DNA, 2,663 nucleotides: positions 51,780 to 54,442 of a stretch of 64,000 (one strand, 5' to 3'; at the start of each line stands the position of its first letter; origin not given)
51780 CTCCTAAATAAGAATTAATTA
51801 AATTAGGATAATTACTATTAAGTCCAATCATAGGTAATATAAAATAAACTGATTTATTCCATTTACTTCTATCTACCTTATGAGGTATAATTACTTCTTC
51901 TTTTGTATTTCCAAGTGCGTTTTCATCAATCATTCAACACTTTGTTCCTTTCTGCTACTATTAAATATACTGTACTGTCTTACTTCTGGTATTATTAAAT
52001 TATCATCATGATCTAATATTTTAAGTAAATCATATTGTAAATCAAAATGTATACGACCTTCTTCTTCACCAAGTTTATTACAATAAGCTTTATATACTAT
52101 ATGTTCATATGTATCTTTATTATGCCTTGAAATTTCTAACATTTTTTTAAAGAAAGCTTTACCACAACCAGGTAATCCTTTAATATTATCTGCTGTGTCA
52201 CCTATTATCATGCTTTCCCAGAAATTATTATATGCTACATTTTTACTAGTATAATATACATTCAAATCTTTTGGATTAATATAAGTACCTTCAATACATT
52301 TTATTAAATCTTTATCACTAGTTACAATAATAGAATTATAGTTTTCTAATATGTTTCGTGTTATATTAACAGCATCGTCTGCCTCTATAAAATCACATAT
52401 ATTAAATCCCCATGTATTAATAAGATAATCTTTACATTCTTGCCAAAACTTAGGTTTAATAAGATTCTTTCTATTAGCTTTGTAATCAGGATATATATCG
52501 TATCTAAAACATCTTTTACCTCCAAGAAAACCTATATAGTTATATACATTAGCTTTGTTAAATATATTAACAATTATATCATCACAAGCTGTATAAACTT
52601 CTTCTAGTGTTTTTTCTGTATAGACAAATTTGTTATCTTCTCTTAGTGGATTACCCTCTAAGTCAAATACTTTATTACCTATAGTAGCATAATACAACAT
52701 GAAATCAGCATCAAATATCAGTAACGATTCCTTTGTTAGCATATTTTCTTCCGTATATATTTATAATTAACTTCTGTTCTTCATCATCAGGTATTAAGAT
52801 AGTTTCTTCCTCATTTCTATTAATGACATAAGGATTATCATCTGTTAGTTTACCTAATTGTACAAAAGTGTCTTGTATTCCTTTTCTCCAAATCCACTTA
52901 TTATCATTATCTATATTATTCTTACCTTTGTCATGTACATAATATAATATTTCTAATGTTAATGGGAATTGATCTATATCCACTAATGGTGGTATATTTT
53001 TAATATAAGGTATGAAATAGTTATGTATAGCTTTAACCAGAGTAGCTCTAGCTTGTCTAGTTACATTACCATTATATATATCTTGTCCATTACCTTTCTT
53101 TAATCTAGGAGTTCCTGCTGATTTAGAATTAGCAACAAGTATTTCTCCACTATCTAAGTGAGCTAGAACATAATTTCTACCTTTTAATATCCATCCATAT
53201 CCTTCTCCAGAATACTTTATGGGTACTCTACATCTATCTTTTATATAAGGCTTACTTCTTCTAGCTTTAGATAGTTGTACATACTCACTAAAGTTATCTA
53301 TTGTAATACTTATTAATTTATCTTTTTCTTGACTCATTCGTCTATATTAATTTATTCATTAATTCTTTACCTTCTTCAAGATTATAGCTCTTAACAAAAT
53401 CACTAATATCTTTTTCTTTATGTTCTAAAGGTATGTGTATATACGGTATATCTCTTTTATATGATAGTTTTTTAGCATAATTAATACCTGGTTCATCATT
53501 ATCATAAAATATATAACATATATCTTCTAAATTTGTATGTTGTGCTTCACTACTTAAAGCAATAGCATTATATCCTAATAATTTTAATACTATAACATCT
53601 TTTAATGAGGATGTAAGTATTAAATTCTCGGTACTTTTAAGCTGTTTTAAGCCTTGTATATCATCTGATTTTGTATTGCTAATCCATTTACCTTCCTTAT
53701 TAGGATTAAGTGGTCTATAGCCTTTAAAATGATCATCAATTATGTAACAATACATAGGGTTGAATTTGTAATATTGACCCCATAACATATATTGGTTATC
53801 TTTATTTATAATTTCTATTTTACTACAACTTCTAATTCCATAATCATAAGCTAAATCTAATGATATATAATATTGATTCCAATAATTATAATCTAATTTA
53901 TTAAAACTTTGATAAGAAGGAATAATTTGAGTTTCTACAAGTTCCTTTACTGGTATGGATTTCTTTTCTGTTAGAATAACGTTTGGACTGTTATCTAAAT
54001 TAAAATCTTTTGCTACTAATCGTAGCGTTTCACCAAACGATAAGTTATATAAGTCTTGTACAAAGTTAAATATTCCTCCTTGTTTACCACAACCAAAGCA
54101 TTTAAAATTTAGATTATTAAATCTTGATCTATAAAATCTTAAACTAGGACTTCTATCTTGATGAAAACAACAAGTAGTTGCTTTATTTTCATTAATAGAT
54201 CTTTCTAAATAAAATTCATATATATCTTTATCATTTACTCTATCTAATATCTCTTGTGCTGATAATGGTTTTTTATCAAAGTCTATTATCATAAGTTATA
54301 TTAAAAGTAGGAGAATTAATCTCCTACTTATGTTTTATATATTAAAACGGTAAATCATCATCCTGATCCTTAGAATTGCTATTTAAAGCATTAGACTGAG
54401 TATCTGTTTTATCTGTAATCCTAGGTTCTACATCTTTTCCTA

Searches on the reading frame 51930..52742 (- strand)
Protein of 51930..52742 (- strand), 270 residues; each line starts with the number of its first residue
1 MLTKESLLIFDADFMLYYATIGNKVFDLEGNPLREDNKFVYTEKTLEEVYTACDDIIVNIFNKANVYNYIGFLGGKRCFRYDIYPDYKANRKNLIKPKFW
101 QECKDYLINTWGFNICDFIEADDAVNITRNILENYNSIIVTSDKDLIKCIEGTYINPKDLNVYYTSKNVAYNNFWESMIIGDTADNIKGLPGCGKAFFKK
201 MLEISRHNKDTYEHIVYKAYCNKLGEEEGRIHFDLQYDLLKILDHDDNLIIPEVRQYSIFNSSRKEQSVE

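Call 32: search_protein_families(library=phrogs, proteins=[window:51930-52742:-], max_evalue=0.00001)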
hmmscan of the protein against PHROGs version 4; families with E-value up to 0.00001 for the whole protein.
window:51930-52742:- (270 aa): 1 family
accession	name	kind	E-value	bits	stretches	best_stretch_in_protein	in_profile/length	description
phrog_107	-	DNA, RNA and nucleotide metabolism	1.2e-38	134.6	1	3-254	117-376/542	exonuclease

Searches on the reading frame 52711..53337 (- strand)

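Call 32: search_protein_families(library=phrogs, proteins=[window:52711-53337:-], max_evalue=0.00001)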
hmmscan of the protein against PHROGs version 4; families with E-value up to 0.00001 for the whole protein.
window:52711-53337:- (208 aa): 1 family
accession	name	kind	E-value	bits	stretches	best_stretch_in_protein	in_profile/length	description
phrog_1682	-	DNA, RNA and nucleotide metabolism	1.7e-06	28.6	1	97-198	54-146/387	RusA-like Holliday junction resolvase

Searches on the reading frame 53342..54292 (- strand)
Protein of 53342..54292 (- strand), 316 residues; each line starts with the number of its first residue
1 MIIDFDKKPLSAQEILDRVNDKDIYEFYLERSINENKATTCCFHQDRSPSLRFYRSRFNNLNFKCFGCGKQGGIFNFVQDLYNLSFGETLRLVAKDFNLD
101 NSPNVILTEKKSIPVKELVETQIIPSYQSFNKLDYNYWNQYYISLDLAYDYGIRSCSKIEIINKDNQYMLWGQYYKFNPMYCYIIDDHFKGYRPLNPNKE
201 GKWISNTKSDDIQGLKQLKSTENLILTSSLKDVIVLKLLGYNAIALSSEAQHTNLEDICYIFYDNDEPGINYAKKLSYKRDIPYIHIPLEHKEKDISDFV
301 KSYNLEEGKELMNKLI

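Call 32: search_protein_families(library=phrogs, proteins=[window:53342-54292:-], max_evalue=0.00001)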
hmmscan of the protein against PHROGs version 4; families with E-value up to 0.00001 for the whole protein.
window:53342-54292:- (316 aa): 7 families
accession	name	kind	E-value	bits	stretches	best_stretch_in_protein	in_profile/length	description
phrog_12622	-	DNA, RNA and nucleotide metabolism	1.1e-25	91.5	1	11-249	27-282/415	DNA primase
phrog_11992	-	unknown function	1.8e-18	68.4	1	13-104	5-90/177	-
phrog_47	-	DNA, RNA and nucleotide metabolism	1.1e-16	61.6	1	12-314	31-332/947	DNA primase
phrog_6444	-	DNA, RNA and nucleotide metabolism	8.1e-10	39.1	1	14-100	12-96/577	DNA primase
phrog_18097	-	DNA, RNA and nucleotide metabolism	9.8e-09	36.1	1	39-96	35-89/199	DNA primase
phrog_26824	-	unknown function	4.2e-08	32.7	1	16-100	5-90/868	-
phrog_360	-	DNA, RNA and nucleotide metabolism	5.7e-06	27.5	1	34-93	27-83/133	DNA primase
